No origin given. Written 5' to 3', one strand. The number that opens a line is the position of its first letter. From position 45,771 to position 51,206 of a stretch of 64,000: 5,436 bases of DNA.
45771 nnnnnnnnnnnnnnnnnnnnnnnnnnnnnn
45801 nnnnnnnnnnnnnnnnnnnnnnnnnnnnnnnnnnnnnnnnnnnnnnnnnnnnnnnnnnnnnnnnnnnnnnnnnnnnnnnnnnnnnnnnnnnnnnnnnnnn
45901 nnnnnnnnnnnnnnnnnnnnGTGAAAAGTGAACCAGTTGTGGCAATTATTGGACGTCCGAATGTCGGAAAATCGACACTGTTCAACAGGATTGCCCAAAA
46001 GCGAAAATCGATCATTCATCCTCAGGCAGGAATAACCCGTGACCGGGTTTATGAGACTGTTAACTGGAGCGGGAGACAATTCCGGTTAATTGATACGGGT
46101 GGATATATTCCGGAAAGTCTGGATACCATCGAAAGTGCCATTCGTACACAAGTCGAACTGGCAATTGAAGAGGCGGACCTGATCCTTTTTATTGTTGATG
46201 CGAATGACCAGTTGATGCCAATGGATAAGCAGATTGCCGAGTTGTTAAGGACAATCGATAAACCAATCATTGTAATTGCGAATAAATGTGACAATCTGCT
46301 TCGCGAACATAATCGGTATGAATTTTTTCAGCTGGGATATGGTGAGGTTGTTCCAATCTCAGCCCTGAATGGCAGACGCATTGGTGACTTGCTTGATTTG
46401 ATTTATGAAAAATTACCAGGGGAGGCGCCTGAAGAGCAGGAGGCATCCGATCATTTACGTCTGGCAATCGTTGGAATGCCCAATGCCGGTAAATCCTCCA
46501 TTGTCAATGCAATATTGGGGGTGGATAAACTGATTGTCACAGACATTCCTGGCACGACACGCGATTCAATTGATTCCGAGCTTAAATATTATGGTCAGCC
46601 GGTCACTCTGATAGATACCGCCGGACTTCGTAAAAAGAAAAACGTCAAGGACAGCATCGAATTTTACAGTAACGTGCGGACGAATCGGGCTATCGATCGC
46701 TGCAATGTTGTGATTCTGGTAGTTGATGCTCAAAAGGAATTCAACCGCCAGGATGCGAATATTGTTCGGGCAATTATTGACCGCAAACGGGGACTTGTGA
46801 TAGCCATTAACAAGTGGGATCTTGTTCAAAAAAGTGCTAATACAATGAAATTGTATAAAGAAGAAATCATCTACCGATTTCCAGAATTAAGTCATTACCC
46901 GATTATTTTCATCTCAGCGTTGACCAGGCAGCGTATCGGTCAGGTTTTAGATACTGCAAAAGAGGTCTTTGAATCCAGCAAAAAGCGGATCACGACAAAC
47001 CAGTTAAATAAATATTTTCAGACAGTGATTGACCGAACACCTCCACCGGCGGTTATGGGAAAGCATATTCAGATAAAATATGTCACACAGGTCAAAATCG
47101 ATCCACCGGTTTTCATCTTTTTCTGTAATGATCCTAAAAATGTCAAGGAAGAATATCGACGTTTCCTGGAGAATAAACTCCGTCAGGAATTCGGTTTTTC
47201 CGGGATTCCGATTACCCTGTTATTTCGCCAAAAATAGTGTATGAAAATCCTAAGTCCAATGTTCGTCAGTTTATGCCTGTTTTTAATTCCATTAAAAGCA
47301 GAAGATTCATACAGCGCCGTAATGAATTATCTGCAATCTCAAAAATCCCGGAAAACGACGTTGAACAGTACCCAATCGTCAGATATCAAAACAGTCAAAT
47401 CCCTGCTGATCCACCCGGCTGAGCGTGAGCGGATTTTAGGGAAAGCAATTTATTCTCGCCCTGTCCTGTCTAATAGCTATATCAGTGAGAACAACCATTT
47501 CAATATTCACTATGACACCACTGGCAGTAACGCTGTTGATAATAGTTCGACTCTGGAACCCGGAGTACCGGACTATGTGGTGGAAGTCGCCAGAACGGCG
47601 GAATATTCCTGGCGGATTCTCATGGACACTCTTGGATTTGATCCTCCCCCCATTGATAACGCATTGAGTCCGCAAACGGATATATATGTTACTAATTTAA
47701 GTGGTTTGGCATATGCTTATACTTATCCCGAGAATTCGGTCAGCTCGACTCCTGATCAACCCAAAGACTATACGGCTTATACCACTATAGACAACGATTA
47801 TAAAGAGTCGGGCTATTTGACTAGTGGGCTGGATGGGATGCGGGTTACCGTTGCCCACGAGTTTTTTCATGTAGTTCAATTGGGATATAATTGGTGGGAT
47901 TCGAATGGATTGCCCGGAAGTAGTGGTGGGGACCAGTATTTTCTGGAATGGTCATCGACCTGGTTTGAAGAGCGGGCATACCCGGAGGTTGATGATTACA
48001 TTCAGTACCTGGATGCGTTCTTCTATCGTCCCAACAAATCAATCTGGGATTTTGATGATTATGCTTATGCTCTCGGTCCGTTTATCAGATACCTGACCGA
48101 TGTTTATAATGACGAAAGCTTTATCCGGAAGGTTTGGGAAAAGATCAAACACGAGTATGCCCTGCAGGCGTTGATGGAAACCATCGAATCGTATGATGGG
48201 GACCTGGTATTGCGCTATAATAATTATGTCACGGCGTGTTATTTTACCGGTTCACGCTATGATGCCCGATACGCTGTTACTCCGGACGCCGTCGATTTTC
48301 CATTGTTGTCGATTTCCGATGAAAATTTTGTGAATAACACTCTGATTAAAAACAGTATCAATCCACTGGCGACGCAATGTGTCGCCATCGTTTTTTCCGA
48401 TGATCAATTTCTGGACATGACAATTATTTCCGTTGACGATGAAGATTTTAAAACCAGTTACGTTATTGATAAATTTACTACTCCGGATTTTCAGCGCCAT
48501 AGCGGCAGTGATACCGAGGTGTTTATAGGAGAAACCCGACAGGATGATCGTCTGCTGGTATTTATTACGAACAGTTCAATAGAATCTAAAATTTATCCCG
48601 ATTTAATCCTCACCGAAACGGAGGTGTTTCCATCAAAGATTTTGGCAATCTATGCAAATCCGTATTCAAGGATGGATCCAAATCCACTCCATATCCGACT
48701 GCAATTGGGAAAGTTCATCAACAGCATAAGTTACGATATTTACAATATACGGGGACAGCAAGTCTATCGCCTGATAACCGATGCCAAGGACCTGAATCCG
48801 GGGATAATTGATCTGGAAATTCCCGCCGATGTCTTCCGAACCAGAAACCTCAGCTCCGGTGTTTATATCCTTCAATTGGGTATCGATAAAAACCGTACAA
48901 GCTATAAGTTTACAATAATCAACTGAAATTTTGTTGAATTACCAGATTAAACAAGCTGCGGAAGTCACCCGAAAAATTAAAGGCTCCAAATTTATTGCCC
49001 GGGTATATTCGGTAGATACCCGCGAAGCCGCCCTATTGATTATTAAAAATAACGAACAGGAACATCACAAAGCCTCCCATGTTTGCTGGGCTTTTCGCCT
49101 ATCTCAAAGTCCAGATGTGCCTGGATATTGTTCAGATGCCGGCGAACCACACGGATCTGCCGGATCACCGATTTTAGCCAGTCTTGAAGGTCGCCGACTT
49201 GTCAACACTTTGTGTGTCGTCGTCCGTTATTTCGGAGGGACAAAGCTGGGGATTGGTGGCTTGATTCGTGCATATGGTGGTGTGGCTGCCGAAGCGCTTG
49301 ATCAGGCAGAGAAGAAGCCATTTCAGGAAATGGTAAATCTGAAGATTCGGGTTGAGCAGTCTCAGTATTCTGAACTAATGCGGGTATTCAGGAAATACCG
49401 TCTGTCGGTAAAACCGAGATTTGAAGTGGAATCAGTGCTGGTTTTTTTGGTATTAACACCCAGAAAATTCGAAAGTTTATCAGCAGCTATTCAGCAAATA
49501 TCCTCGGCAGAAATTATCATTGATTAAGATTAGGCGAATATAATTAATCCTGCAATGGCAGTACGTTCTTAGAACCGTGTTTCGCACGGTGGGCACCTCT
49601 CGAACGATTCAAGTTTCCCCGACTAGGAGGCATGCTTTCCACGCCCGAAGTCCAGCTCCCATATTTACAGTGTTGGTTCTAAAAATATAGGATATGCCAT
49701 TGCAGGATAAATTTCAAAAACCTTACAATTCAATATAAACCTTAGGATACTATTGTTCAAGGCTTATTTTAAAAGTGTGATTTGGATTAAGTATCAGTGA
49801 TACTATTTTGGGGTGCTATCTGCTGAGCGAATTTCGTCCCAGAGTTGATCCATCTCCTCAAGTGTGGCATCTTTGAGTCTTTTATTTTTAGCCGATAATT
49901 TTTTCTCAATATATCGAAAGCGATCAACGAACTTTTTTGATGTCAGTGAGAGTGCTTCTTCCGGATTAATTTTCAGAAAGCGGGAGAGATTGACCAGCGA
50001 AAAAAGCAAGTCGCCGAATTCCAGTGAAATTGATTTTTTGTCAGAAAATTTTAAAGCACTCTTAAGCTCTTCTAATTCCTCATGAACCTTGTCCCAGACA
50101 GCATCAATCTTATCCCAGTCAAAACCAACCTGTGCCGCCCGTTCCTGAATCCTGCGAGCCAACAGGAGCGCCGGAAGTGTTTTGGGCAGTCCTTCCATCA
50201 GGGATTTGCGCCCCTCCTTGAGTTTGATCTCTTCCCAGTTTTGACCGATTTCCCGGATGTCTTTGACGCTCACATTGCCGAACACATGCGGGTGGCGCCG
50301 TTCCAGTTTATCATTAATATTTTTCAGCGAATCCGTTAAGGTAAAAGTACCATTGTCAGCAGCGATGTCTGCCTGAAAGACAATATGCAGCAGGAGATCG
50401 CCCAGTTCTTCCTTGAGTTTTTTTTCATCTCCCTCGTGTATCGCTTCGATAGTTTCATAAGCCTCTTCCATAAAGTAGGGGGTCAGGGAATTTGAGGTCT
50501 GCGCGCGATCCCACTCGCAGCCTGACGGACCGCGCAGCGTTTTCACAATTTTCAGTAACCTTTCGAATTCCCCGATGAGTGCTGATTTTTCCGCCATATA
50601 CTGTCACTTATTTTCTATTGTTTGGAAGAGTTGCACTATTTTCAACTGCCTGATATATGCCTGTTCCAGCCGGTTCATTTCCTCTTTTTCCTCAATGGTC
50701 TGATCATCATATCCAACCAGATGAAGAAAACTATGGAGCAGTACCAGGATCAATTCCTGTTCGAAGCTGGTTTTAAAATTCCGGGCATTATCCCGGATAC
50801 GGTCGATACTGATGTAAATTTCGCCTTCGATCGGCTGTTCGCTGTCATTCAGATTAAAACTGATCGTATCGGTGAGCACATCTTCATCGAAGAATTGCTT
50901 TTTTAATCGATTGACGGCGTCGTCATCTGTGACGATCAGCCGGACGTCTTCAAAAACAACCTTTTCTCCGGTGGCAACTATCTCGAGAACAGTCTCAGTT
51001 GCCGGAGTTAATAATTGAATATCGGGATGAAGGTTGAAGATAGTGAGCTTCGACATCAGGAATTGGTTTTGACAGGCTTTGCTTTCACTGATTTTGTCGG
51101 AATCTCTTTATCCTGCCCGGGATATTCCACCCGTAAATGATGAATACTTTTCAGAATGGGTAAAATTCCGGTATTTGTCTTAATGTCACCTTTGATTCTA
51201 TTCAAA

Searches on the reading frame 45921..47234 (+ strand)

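Call 12: search_protein_families(library=pfam, proteins=[window:45921-47234:+], max_evalue=0.00001)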
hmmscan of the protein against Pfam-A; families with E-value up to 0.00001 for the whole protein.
window:45921-47234:+ (438 aa): 13 families
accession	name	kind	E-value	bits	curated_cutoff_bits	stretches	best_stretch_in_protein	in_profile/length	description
PF01926.29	MMR_HSR1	-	9e-58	193.7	21.9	2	7-122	2-113/113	50S ribosome-binding GTPase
PF14714.11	KH_dom-like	-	1.8e-31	108.7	27.3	1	356-436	1-81/81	KH-domain-like of EngA bacterial GTPase enzymes, C-terminal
PF00009.33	GTP_EFTU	-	4.8e-29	101.7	26.5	2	202-350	45-186/188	Elongation factor Tu GTP binding domain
PF02421.24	FeoB_N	-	3.2e-27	95.4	27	2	7-159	3-154/156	Ferrous iron transport protein B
PF00350.29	Dynamin_N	-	1.8e-16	61.1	27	0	181-214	1-34/168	Dynamin family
PF04548.22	AIG1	-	8e-13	48.6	27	1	180-285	2-107/212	AIG1 family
PF00025.27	Arf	-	2.4e-09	37.3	22.3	0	7-125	17-127/174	ADP-ribosylation factor family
PF03193.22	RsgA_GTPase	-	4e-08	33.7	30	0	263-344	25-102/174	RsgA GTPase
PF00071.28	Ras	-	8e-08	32.5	21.6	0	7-125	2-116/162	Ras family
PF08477.19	Roc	-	1.1e-06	29.3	27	0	7-124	2-119/119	Ras of Complex, Roc, domain of DAPkinase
PF04670.18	Gtr1_RagA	-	3.8e-06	26.9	22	0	183-308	4-130/232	Gtr1/RagA G protein conserved region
PF00005.33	ABC_tran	-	4.7e-06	27.7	25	0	3-30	10-37/137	ABC transporter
PF09439.16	SRPRB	-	9.2e-06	25.6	25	0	3-124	2-111/178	Signal recognition particle receptor beta subunit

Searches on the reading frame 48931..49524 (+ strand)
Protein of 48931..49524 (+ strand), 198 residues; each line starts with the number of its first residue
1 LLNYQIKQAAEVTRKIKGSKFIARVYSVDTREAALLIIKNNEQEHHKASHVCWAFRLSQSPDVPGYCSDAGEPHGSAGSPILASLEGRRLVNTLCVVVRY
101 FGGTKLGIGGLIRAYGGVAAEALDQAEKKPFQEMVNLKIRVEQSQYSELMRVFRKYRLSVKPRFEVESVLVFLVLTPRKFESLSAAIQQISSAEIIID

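Call 12: search_protein_families(library=pfam, proteins=[window:48931-49524:+], max_evalue=0.00001)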
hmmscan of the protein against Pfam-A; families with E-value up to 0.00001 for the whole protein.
window:48931-49524:+ (198 aa): 1 family
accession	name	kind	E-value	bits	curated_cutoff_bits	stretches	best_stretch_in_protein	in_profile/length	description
PF01205.25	UPF0029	-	9.1e-34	116.1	27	1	17-123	1-107/107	Uncharacterized protein family UPF0029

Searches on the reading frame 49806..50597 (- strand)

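Call 12: search_protein_families(library=pfam, proteins=[window:49806-50597:-], max_evalue=0.00001)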
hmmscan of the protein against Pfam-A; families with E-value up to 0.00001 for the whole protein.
window:49806-50597:- (264 aa): 2 families
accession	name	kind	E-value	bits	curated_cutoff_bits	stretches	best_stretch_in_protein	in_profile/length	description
PF03819.22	MazG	-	9.5e-36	122.4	22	2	33-106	1-74/74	MazG nucleotide pyrophosphohydrolase domain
PF01503.22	PRA-PH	-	2.3e-10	41.2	21.3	0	37-72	29-64/86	Phosphoribosyl-ATP pyrophosphohydrolase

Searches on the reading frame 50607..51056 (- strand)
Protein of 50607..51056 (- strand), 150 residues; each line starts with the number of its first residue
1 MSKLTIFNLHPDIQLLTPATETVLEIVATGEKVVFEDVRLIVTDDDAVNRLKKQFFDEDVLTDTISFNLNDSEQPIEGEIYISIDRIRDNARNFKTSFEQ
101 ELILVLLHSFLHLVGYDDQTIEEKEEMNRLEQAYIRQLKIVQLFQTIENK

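Call 13: search_protein_families(library=pfam, proteins=[window:50607-51056:-], max_evalue=0.00001)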
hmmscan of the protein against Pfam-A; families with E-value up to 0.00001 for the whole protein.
window:50607-51056:- (150 aa): 1 family
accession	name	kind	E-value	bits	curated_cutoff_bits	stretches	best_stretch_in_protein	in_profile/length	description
PF02130.23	YbeY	-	8.8e-28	97.2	25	1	22-137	13-128/129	Endoribonuclease YbeY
